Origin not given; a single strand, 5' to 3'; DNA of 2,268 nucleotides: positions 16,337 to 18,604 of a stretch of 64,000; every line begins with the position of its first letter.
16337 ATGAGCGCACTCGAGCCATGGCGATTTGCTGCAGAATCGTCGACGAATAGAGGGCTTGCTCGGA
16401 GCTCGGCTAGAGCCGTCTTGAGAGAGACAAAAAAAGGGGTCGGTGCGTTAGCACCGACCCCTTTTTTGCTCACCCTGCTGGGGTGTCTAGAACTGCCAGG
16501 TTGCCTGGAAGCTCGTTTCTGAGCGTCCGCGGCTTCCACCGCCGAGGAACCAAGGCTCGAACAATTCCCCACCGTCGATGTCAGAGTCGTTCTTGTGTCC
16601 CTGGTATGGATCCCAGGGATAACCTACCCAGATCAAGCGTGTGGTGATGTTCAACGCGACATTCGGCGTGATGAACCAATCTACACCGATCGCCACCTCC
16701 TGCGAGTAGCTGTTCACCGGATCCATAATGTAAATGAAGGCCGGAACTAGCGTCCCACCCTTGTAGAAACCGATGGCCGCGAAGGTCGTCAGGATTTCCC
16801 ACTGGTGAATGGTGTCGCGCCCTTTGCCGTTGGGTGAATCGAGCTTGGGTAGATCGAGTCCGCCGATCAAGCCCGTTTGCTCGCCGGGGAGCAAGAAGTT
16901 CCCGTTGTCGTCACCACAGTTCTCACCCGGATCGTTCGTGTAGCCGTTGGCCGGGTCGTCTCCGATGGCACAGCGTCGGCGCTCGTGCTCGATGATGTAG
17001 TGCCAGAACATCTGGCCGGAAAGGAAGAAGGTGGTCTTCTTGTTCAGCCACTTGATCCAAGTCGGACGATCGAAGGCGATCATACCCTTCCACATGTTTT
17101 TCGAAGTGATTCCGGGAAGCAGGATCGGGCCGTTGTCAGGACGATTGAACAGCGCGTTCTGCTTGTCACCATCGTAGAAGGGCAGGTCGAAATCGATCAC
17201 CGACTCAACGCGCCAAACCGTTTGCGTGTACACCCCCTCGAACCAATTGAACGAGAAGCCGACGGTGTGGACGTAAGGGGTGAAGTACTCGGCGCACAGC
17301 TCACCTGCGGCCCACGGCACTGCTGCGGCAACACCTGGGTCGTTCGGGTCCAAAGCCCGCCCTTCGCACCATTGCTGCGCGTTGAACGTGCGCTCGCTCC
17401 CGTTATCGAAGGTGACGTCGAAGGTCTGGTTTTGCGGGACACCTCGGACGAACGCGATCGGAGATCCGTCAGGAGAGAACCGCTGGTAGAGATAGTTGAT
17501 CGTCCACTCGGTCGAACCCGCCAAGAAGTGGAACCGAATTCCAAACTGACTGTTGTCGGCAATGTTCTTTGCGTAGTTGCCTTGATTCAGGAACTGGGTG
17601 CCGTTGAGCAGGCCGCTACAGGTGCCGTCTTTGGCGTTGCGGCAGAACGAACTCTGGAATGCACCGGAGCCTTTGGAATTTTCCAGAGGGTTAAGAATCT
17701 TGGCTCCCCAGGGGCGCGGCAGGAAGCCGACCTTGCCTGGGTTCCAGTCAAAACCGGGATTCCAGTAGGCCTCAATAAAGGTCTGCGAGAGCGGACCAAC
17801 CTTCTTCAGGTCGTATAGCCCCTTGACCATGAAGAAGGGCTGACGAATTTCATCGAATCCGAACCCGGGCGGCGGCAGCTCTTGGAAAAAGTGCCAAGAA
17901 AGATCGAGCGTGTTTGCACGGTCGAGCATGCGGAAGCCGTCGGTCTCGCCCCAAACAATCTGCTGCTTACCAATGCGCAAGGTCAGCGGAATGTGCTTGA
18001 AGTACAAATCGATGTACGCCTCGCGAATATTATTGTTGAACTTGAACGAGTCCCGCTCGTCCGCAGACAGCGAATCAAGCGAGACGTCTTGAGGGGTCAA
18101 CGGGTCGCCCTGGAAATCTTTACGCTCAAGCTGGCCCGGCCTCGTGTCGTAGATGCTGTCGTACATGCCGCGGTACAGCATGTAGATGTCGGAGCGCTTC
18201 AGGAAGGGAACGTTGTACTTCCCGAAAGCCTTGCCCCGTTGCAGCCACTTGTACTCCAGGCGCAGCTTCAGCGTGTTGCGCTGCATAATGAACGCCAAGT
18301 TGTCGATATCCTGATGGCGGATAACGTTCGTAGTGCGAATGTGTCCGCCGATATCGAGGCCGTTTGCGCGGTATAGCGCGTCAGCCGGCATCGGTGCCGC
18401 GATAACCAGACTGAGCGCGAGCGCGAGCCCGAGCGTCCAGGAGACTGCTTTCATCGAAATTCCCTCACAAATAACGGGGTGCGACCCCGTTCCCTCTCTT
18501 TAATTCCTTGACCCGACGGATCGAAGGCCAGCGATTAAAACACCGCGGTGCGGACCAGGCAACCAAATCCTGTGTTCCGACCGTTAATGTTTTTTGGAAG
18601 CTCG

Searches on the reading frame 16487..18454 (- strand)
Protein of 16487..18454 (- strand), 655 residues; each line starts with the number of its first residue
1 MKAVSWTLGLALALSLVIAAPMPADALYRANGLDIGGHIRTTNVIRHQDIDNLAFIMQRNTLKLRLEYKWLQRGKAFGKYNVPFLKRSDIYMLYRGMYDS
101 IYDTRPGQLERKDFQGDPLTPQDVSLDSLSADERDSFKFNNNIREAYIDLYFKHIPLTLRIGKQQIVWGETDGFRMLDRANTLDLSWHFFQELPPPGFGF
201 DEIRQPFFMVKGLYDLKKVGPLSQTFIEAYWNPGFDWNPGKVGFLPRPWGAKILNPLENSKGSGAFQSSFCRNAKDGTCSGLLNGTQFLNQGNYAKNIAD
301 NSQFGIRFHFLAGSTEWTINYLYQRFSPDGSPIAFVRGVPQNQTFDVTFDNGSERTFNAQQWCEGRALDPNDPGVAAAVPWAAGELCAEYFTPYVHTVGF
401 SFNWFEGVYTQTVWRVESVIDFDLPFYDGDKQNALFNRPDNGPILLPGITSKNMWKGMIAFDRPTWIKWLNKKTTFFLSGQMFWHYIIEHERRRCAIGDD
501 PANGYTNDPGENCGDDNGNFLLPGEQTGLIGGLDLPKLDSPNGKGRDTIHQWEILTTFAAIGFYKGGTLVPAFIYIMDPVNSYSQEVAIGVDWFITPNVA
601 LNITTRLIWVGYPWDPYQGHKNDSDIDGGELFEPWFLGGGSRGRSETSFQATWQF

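Call 18: search_protein_families(library=pfam, proteins=[window:16487-18454:-], max_evalue=10)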
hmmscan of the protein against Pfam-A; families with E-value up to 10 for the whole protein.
window:16487-18454:- (655 aa): 1 family
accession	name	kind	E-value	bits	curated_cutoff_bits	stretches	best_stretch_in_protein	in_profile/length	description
PF06980.17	DUF1302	-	1.3e-22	81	23.2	1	90-504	98-430/541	Protein of unknown function (DUF1302)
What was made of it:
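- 16487..18454 (-): DUF1302 outer-membrane protein, a conserved flanking neighbour. Whether it belongs to the system is uncertain. Pfam DUF1302 E 1.3e-22 (call 18).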
